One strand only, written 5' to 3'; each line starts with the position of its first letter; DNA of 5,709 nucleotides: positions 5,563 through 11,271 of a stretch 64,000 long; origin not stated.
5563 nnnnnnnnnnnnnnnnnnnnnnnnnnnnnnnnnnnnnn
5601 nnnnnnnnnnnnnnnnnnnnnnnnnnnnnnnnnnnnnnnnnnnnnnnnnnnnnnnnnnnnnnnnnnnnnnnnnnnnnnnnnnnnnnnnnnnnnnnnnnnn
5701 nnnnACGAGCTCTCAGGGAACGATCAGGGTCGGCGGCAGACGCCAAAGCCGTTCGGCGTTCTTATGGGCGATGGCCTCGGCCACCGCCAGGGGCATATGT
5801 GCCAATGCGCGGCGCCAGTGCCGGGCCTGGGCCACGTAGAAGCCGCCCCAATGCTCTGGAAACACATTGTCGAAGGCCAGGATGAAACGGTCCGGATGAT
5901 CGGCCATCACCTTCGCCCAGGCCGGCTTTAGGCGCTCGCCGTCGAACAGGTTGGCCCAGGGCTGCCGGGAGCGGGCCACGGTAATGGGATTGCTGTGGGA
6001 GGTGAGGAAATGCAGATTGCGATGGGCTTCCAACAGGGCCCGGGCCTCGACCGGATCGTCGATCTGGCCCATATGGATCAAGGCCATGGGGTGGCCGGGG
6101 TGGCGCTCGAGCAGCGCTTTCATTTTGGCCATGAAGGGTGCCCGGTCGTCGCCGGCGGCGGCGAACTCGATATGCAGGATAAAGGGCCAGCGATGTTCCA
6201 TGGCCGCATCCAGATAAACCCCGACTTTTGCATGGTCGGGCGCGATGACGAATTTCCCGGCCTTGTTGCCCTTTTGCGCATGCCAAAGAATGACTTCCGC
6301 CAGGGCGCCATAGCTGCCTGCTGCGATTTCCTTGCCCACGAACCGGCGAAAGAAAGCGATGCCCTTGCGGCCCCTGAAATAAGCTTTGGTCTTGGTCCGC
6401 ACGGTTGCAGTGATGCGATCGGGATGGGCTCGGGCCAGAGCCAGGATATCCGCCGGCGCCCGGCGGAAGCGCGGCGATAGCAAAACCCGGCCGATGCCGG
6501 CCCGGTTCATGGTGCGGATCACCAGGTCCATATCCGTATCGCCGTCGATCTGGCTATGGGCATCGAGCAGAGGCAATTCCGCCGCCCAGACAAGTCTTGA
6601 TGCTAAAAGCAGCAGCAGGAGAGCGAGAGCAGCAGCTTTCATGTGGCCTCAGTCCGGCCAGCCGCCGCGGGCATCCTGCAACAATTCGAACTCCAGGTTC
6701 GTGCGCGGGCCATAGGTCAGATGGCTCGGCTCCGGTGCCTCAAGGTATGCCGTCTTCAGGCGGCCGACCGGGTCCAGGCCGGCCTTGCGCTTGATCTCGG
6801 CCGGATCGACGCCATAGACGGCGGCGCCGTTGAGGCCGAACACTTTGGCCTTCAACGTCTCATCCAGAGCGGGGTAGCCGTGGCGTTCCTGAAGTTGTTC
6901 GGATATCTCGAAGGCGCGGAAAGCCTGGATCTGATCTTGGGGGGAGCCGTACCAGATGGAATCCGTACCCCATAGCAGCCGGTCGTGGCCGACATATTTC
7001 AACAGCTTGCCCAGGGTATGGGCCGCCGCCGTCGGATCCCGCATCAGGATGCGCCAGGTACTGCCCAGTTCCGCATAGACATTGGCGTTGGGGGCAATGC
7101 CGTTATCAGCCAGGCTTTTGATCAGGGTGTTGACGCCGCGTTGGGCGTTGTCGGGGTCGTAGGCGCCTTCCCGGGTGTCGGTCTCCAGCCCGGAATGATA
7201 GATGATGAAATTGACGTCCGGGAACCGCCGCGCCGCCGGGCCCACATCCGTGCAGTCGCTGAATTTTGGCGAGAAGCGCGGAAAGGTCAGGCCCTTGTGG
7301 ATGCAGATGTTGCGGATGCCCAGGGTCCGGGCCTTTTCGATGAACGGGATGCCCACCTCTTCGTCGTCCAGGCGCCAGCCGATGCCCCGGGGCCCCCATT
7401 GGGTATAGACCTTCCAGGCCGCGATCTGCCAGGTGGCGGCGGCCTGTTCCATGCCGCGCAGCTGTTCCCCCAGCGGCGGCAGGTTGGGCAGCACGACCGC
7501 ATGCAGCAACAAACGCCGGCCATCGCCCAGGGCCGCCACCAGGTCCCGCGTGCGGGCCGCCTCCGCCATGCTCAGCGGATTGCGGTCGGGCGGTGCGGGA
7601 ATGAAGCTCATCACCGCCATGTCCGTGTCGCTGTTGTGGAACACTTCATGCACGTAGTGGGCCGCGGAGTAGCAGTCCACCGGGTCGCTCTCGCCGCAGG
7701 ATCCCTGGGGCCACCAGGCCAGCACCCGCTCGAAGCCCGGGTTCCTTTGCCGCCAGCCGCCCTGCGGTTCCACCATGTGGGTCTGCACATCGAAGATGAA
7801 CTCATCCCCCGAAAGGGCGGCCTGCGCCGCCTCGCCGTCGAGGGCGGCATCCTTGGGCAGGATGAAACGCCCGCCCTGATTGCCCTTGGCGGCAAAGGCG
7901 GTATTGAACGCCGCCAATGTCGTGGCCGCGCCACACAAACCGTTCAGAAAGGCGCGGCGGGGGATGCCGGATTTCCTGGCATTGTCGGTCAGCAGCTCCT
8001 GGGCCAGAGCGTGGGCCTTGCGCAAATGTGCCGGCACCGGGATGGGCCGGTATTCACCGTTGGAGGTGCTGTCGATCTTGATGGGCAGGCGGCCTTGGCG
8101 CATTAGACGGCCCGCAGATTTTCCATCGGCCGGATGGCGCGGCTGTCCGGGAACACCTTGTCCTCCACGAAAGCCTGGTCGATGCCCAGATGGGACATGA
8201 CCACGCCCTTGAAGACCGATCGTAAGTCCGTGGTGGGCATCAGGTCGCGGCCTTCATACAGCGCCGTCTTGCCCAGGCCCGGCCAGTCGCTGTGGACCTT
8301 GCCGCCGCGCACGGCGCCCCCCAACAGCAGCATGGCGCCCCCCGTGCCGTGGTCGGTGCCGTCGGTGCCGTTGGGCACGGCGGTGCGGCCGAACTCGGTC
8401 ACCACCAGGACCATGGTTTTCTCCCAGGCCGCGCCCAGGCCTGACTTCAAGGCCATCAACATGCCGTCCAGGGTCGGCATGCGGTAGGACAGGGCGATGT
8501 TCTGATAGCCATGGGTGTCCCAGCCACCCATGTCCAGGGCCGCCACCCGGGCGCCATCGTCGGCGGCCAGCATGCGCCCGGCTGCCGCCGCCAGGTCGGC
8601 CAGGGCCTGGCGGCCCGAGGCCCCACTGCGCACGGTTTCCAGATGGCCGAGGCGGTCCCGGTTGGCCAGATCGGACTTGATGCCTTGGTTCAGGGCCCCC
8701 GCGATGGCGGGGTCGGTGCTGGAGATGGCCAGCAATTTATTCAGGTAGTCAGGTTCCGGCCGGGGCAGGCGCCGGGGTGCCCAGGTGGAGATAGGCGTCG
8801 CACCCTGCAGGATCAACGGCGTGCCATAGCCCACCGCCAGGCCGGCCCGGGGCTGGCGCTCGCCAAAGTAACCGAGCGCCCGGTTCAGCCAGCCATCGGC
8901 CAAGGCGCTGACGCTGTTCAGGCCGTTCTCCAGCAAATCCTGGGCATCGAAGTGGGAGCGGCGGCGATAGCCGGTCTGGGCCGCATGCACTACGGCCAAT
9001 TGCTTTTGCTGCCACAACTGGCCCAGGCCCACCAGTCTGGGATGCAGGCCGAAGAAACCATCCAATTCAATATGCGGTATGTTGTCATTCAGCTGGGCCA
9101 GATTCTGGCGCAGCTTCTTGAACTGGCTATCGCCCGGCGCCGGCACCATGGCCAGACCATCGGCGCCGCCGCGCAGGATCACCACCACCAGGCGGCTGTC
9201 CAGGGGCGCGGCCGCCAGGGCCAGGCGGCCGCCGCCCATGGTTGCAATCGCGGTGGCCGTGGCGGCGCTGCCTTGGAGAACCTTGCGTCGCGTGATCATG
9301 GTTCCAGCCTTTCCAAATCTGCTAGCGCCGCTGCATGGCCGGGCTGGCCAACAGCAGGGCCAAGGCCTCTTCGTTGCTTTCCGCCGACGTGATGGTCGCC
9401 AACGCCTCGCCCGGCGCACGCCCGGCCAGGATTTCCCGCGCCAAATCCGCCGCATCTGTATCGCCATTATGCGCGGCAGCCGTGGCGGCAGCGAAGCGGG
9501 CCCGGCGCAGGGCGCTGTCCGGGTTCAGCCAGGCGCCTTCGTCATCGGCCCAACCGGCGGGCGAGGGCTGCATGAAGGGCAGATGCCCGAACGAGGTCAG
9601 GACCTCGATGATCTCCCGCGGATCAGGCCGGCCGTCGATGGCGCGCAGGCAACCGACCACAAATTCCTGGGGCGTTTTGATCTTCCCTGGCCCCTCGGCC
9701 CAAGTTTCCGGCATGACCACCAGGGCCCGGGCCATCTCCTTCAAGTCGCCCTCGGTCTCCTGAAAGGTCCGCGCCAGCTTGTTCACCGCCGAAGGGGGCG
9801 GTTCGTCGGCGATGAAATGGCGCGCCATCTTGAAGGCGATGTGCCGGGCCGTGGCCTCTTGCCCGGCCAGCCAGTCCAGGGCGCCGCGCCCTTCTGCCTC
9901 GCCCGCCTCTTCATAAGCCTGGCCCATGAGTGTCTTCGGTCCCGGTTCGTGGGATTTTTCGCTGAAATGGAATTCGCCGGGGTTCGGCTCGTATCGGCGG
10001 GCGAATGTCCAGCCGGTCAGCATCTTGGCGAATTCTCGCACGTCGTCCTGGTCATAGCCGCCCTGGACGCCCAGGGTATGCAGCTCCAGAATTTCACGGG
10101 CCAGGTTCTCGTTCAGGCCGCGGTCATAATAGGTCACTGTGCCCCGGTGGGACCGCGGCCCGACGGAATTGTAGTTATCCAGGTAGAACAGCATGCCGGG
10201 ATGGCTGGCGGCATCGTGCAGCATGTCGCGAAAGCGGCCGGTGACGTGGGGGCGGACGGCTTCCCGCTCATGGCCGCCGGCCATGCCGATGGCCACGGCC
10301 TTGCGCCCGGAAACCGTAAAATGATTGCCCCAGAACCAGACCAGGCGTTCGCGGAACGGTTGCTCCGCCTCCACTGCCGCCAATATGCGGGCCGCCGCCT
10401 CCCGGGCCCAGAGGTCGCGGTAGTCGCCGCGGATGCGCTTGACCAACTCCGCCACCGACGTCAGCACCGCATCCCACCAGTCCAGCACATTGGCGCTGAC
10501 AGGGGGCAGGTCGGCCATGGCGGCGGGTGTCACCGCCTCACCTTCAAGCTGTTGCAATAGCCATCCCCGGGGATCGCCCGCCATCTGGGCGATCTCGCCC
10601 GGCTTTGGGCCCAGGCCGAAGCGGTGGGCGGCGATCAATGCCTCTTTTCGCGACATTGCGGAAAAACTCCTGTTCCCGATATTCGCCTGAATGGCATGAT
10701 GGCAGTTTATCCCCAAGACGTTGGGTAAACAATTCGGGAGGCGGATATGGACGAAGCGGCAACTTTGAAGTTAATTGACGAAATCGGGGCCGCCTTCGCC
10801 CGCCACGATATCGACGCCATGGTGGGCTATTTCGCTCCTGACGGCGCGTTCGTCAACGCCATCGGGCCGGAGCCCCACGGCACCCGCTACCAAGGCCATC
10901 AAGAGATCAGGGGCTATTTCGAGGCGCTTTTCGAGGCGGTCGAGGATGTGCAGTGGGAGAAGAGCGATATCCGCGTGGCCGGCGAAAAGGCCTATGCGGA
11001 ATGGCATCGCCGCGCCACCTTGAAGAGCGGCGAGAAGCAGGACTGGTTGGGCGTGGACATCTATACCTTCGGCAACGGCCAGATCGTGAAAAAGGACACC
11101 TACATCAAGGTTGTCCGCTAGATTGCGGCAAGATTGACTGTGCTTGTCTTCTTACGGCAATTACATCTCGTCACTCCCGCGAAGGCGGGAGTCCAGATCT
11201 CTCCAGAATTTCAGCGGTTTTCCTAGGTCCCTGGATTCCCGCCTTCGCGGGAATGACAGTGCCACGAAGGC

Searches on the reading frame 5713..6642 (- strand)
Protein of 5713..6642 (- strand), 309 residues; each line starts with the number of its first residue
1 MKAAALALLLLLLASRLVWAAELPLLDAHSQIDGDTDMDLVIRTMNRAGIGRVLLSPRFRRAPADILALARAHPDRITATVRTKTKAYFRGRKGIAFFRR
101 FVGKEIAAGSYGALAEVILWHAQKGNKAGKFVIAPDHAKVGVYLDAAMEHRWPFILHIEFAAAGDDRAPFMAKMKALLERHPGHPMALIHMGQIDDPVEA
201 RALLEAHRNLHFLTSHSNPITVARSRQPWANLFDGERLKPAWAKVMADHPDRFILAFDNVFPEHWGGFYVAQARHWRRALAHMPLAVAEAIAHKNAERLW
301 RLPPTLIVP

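Call 18: search_protein_families(library=pfam, proteins=[window:5713-6642:-])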
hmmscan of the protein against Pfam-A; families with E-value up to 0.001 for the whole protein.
window:5713-6642:- (309 aa): 1 family
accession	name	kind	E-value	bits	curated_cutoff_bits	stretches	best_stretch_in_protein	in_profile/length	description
PF04909.20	Amidohydro_2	-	9.7e-06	26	26.4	1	144-302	131-289/289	Amidohydrolase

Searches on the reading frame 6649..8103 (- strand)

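Call 18: search_protein_families(library=pfam, proteins=[window:6649-8103:-])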
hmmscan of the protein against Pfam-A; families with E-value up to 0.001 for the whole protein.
window:6649-8103:- (484 aa): 1 family
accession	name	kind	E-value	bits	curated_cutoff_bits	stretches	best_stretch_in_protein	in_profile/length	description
PF04909.20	Amidohydro_2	-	2.2e-12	47.8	26.4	1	216-431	96-288/289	Amidohydrolase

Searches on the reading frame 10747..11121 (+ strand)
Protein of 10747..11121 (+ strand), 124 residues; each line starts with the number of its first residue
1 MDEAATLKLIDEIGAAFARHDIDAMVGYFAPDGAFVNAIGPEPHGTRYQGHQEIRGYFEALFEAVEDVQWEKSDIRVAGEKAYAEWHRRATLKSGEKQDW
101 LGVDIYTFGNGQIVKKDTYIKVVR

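Call 10: search_protein_families(library=pfam, proteins=[window:10747-11121:+])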
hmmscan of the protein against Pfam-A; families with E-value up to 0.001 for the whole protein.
window:10747-11121:+ (124 aa): 5 families
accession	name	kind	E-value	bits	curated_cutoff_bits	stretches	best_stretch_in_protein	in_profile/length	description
PF12680.13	SnoaL_2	-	2.1e-20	73.6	27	1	15-115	6-101/102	SnoaL-like domain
PF07366.18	SnoaL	-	3e-08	34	28.4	1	15-117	9-114/126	SnoaL-like polyketide cyclase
PF13474.12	SnoaL_3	-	4.1e-07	30.8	22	1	9-79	4-70/121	SnoaL-like domain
PF14534.12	DUF4440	-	2.4e-06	28.4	25.2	1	8-107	3-99/107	Domain of unknown function (DUF4440)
PF13577.12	SnoaL_4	-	0.00055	20.4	24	1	2-106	5-109/126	SnoaL-like domain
